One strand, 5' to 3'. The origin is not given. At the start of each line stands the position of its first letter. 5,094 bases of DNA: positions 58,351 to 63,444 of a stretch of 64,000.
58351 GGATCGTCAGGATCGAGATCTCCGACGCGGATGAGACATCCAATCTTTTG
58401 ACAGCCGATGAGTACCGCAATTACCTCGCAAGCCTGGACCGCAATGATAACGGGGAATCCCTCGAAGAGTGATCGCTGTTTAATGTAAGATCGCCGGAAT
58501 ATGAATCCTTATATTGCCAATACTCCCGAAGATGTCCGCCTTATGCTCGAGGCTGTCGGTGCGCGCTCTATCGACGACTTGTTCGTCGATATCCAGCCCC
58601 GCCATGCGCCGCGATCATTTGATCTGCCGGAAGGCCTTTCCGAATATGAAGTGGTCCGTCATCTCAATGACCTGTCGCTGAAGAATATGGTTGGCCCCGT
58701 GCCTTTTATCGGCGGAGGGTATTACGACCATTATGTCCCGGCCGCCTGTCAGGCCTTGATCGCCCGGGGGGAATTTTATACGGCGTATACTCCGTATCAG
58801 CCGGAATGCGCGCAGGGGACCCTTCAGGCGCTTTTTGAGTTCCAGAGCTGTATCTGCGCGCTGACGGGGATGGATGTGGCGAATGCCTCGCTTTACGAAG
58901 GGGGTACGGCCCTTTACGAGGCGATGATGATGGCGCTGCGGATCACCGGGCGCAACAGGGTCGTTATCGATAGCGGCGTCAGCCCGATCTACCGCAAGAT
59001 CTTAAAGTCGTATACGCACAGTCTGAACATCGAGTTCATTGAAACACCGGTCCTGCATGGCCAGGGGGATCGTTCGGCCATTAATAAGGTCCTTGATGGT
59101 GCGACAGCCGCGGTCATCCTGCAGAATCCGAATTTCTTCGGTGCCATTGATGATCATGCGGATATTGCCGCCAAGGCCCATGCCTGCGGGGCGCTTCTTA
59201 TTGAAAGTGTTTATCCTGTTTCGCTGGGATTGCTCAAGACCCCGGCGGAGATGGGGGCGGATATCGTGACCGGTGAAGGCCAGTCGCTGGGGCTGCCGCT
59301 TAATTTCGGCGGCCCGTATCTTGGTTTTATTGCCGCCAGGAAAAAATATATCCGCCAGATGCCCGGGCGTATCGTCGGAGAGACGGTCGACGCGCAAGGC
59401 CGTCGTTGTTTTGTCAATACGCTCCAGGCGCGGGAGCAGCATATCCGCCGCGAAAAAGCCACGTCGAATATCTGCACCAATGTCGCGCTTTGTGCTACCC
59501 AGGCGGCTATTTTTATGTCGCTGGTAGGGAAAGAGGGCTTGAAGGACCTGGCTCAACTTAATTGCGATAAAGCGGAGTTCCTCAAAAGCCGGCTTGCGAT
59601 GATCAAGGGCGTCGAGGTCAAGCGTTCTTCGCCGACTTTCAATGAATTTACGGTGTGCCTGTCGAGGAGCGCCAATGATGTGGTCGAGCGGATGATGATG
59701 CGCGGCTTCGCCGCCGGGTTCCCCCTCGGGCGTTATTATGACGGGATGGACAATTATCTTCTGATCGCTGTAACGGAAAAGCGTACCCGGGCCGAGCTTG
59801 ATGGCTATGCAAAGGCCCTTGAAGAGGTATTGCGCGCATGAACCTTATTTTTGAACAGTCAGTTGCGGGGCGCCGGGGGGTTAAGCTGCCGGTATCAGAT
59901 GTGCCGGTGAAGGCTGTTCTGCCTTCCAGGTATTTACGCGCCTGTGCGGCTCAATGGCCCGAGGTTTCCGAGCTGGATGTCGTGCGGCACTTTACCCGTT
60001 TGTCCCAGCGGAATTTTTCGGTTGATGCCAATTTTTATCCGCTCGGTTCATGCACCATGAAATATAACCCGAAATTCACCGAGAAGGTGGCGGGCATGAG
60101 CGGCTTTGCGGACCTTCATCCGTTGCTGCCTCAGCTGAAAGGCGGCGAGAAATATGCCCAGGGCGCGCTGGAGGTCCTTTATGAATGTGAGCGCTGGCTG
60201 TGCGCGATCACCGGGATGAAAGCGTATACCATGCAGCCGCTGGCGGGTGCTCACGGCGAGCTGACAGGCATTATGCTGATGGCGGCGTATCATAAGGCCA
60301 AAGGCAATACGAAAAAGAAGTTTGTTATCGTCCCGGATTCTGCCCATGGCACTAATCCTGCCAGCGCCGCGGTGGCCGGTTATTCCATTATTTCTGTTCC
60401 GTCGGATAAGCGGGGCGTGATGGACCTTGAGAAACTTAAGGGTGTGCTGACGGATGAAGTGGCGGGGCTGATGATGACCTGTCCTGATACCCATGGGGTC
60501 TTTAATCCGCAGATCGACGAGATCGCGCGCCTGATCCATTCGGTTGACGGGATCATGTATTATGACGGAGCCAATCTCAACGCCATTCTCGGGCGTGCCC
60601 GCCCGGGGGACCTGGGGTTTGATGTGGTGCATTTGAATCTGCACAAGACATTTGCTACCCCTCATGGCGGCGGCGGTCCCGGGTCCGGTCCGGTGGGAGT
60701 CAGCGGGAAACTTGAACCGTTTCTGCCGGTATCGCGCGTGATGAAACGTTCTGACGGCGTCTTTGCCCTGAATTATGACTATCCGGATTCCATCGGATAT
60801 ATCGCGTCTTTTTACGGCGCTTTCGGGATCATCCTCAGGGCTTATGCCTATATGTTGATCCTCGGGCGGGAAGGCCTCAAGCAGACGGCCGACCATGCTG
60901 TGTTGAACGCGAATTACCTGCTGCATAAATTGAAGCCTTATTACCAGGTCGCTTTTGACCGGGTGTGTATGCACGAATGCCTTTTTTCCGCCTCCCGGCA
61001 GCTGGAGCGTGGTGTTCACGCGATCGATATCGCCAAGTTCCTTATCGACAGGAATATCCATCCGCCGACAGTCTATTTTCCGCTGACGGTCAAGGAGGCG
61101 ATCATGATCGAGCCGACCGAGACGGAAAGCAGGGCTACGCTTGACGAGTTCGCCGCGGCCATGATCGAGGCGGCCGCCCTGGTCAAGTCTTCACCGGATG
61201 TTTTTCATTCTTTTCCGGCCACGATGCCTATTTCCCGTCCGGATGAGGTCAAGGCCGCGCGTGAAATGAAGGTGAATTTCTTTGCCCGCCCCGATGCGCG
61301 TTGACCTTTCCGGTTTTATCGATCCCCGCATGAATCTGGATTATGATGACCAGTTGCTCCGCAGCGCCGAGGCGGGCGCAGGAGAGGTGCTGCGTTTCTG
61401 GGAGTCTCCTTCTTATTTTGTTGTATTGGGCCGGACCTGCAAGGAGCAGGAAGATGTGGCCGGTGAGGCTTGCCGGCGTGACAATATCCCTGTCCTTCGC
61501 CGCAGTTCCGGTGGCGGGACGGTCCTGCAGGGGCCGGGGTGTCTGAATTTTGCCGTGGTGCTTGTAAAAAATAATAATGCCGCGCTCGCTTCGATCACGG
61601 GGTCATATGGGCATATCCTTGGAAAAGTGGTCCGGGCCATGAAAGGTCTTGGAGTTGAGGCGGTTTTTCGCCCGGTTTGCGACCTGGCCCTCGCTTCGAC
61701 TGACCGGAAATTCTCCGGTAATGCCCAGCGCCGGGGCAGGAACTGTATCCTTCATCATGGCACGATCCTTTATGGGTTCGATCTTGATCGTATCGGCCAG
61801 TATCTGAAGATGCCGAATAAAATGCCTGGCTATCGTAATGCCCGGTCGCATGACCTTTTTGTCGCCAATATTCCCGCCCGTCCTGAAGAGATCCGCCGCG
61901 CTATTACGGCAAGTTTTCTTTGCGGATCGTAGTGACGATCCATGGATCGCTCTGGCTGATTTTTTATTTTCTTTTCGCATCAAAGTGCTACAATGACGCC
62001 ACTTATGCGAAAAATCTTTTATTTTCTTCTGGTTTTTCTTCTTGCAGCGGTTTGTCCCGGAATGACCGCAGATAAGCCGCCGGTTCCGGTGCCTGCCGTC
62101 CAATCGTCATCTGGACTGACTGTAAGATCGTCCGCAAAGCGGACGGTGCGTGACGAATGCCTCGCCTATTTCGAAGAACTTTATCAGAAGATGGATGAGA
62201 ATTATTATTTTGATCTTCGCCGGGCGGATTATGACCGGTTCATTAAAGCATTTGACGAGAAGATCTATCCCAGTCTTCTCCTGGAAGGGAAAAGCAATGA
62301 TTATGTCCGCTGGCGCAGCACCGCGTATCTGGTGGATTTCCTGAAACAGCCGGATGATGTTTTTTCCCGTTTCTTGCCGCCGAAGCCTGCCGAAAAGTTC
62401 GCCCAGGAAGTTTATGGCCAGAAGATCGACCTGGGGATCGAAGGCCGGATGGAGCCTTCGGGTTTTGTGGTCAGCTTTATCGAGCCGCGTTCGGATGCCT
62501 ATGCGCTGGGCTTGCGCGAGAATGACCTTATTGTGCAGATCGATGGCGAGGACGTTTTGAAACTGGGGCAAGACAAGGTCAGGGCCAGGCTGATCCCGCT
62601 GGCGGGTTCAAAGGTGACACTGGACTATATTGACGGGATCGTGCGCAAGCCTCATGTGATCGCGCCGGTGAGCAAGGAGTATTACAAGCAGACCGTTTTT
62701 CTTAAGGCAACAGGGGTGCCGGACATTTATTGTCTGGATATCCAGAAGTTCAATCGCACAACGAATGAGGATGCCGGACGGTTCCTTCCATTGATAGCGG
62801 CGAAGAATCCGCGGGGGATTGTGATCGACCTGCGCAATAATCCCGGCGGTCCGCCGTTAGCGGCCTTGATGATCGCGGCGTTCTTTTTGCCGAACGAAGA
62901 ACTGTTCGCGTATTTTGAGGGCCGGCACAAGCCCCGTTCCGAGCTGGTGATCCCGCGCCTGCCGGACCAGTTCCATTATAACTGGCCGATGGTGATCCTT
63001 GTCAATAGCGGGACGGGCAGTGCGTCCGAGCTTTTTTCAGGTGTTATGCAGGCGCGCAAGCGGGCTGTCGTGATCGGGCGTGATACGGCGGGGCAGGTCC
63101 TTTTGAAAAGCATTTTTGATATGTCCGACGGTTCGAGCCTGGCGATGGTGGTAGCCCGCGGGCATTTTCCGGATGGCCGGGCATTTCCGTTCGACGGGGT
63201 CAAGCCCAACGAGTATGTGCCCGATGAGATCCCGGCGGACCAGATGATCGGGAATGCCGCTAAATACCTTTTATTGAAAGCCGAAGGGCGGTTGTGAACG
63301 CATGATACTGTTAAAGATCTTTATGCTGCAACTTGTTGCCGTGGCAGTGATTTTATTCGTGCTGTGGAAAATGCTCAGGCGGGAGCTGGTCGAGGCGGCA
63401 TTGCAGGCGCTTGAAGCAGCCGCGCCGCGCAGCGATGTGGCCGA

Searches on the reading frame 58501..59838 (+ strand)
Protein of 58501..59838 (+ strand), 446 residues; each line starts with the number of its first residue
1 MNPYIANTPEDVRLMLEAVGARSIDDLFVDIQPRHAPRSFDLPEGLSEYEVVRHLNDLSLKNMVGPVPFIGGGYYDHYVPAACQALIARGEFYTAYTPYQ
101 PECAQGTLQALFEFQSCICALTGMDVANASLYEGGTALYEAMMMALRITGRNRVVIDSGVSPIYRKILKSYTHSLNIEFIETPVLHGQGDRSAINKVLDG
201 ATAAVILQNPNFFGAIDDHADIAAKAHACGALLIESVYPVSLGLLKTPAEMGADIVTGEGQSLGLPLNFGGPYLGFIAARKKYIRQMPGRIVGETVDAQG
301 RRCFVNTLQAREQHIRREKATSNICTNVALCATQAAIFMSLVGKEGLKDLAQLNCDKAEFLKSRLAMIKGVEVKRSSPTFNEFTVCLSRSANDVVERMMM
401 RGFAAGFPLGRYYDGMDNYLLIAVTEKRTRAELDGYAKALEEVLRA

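Call 89: search_protein_families(library=pfam, proteins=[window:58501-59838:+], max_evalue=0.00001)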
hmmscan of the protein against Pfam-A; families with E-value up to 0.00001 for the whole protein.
window:58501-59838:+ (446 aa): 1 family
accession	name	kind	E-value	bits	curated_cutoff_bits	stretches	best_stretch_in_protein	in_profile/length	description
PF02347.22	GDC-P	-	2.8e-124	415.7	26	1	4-435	3-424/429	Glycine cleavage system P-protein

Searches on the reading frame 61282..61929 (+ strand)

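Call 89: search_protein_families(library=pfam, proteins=[window:61282-61929:+], max_evalue=0.00001)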
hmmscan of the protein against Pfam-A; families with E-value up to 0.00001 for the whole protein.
window:61282-61929:+ (216 aa): 2 families
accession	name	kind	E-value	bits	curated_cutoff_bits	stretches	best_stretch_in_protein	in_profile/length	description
PF21948.1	LplA-B_cat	-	6.4e-37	127.9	27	1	14-197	1-178/200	Lipoyl protein ligase A/B catalytic domain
PF03099.24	BPL_LplA_LipB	-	4.1e-06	27.2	21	1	66-167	23-133/133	Biotin/lipoate A/B protein ligase family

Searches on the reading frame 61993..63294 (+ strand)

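Call 89: search_protein_families(library=pfam, proteins=[window:61993-63294:+], max_evalue=0.00001)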
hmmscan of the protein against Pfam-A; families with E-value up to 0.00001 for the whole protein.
window:61993-63294:+ (434 aa): 2 families
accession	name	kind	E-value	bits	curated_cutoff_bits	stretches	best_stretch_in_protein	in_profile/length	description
PF03572.23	Peptidase_S41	-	2.2e-33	115.6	24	1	247-408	4-164/165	Peptidase family S41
PF00595.29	PDZ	-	3.5e-06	27.7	23.2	1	146-210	11-78/81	PDZ domain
